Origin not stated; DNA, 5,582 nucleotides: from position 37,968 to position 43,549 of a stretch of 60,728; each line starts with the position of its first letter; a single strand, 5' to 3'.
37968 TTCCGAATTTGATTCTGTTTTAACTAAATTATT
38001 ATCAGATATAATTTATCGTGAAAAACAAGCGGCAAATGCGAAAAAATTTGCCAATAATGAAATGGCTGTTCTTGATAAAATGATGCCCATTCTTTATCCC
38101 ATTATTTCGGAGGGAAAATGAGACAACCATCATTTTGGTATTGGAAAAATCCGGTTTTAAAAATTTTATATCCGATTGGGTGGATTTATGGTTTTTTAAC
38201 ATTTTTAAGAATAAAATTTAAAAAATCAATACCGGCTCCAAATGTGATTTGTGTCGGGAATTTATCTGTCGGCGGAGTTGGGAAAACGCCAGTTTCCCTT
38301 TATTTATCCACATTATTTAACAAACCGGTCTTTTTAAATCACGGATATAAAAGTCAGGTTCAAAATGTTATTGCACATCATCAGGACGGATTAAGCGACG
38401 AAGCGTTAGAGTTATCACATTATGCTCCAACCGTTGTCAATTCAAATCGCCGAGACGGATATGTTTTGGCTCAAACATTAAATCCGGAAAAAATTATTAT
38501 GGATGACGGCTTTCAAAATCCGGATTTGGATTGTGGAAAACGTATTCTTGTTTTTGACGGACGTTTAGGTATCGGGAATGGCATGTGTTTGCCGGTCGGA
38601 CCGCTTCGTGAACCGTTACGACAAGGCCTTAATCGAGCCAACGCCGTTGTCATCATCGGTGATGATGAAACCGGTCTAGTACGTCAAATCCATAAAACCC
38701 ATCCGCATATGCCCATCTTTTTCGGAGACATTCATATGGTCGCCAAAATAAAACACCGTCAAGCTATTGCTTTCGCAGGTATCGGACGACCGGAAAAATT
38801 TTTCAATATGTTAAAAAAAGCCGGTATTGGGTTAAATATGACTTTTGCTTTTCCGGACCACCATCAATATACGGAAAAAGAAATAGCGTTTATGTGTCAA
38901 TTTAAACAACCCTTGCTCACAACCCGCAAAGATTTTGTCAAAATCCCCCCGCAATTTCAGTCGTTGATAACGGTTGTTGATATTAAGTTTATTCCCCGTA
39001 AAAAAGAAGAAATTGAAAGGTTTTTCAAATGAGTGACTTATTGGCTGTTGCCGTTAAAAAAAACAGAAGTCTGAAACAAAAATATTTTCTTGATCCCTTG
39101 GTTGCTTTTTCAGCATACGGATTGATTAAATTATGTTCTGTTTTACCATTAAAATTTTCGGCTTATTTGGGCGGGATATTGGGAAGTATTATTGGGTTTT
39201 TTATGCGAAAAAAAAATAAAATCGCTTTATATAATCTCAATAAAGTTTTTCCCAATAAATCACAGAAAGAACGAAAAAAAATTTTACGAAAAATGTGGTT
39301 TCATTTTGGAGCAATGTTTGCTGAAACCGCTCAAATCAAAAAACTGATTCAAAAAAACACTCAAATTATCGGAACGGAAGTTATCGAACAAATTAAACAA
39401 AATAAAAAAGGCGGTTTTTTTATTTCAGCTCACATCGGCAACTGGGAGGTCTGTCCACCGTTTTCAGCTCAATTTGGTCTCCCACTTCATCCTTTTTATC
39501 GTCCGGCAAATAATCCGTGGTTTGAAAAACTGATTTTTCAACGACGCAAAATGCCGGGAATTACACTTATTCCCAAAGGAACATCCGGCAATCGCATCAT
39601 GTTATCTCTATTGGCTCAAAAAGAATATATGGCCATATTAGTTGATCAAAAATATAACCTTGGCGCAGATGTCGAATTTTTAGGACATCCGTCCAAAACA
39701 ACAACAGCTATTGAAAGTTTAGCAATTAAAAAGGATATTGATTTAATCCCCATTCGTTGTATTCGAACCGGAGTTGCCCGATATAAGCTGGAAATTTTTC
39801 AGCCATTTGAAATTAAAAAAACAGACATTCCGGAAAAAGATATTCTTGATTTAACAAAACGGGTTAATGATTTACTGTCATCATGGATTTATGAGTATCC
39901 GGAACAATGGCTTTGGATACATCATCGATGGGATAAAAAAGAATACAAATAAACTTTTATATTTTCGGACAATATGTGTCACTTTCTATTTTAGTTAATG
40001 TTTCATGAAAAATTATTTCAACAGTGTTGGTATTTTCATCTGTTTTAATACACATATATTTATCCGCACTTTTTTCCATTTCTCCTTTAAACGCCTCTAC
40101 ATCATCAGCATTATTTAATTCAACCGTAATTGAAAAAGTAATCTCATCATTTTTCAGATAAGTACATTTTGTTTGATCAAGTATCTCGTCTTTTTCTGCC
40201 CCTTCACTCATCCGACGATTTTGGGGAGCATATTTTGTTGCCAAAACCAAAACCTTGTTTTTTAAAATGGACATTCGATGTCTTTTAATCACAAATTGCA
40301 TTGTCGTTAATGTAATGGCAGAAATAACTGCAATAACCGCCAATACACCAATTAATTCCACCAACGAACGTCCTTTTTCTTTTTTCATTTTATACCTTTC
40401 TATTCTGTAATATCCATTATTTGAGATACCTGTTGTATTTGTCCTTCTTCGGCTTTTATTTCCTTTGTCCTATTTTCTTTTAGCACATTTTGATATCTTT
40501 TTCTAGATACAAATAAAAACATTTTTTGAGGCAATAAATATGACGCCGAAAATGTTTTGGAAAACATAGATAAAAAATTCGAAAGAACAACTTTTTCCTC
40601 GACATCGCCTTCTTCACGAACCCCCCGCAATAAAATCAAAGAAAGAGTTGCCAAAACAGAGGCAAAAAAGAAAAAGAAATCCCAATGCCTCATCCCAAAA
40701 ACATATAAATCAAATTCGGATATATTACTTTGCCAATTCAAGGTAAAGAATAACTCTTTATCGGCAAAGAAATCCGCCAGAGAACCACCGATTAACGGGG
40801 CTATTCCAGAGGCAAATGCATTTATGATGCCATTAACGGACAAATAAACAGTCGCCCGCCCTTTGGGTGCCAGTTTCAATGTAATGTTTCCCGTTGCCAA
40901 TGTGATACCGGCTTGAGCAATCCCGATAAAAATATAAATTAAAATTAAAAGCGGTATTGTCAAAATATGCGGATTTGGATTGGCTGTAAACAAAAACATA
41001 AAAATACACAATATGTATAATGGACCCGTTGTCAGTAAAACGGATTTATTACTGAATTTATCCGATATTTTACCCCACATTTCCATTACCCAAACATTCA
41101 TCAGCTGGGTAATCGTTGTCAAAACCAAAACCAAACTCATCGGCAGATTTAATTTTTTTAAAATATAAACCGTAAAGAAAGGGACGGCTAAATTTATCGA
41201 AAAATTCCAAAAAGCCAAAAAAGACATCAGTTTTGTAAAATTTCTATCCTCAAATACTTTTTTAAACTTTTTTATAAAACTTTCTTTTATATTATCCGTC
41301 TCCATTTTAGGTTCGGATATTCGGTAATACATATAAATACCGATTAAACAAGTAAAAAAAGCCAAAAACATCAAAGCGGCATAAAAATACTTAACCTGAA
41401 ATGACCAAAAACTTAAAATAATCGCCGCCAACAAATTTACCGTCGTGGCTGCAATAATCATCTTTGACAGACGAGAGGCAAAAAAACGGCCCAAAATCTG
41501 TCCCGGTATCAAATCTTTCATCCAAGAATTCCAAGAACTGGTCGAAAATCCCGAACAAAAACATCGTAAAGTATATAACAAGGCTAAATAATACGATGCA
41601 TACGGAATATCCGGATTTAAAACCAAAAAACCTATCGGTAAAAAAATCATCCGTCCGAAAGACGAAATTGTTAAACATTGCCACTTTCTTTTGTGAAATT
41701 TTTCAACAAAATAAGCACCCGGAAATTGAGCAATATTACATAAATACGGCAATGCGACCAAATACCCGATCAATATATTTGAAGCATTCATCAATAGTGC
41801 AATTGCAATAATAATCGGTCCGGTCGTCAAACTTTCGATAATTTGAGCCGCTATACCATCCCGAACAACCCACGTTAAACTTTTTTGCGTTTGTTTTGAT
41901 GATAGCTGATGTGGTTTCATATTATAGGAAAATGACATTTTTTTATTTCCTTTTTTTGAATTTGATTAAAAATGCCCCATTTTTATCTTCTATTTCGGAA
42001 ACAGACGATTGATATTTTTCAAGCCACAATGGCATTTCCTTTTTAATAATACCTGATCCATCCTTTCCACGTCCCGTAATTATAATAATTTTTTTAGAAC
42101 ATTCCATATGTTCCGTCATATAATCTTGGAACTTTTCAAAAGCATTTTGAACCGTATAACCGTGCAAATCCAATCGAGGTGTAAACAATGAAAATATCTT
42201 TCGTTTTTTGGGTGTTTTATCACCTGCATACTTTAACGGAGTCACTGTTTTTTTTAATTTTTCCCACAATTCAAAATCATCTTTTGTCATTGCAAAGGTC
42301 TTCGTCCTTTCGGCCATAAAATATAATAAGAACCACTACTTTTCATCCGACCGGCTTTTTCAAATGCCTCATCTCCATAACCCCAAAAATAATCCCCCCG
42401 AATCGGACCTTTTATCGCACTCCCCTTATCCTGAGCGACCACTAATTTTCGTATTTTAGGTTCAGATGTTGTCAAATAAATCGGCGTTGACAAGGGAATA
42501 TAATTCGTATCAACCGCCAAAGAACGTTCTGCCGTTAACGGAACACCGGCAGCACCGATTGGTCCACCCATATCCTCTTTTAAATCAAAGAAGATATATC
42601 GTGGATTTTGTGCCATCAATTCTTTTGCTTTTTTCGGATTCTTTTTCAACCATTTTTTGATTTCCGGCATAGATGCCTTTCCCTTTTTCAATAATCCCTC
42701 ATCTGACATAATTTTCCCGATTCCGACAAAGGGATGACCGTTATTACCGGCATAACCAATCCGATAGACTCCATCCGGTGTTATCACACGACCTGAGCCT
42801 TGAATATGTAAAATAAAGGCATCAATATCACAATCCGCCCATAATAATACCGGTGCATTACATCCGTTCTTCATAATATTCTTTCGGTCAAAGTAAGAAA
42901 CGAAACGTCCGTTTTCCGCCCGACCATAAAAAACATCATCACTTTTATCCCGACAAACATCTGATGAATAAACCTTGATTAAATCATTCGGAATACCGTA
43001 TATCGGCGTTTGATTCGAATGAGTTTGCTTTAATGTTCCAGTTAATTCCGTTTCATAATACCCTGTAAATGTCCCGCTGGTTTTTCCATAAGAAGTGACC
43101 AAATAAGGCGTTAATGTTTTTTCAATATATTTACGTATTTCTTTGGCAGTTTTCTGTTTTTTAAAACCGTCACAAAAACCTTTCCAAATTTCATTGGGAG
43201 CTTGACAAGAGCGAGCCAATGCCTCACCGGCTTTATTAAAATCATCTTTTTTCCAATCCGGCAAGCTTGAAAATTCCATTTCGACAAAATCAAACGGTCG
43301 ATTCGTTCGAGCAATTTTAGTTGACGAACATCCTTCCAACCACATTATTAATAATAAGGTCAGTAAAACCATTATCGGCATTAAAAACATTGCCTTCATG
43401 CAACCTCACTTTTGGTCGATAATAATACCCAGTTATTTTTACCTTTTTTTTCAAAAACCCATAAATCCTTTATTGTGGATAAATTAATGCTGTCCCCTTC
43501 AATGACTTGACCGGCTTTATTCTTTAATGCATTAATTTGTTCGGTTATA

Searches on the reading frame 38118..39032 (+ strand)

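Call 28: search_protein_families(library=pfam, proteins=[window:38118-39032:+], max_evalue=0.001)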
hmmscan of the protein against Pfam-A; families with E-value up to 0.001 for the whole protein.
window:38118-39032:+ (304 aa): 1 family
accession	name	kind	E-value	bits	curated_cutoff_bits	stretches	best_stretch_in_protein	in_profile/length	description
PF02606.20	LpxK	-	2.2e-60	204.9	27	1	15-298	3-318/328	Tetraacyldisaccharide-1-P 4'-kinase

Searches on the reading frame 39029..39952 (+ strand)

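Call 28: search_protein_families(library=pfam, proteins=[window:39029-39952:+], max_evalue=0.001)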
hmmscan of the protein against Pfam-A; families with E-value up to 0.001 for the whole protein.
window:39029-39952:+ (307 aa): 1 family
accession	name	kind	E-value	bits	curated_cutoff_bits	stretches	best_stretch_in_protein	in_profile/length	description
PF03279.18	Lip_A_acyltrans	-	1.1e-49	169.6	22.3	1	27-301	17-293/295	Bacterial lipid A biosynthesis acyltransferase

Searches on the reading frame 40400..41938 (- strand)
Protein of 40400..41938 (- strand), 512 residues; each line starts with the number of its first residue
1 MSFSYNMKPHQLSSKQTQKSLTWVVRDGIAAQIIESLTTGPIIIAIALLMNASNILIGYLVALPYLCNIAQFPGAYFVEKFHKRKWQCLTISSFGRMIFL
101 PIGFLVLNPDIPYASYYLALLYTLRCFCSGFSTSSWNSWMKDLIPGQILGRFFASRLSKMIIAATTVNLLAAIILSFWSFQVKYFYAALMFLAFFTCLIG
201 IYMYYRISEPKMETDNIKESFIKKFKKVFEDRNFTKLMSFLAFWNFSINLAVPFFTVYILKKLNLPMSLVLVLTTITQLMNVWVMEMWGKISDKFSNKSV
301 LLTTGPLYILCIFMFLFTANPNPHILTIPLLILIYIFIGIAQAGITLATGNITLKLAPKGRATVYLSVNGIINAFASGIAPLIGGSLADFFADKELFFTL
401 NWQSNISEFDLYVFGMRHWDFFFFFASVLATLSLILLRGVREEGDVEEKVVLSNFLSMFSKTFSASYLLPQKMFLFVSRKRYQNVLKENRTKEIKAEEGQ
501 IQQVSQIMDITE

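Call 50: search_protein_families(library=pfam, proteins=[window:40400-41938:-], max_evalue=0.001)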
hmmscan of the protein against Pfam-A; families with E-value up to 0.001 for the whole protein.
window:40400-41938:- (512 aa): 2 families
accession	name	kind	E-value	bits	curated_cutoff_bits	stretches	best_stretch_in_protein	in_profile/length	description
PF07690.21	MFS_1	-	5.1e-36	124.7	33.4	2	38-381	14-347/347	Major Facilitator Superfamily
PF03209.21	PUCC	-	3.4e-08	33.4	21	1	160-391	137-363/401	PUCC protein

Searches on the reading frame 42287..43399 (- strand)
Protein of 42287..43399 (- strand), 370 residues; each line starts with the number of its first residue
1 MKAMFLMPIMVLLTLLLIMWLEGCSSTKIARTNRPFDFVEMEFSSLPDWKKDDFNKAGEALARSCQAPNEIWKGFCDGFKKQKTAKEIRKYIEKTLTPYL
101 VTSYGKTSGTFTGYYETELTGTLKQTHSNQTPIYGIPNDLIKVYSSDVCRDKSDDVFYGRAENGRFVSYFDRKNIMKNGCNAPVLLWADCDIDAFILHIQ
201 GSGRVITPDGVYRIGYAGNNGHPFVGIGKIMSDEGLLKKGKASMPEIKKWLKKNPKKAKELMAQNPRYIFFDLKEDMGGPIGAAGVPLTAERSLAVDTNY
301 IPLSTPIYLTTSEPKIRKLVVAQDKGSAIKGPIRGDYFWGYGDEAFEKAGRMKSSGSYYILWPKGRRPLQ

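Call 50: search_protein_families(library=pfam, proteins=[window:42287-43399:-], max_evalue=0.001)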
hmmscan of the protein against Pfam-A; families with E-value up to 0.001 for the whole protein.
window:42287-43399:- (370 aa): 2 families
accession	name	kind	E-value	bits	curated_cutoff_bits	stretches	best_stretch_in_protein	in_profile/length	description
PF03562.22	MltA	-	1.8e-49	168.3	24.3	1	111-271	2-162/163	MltA specific insert domain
PF06725.17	3D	-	7e-21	74.7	23.8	1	292-361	1-71/72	3D domain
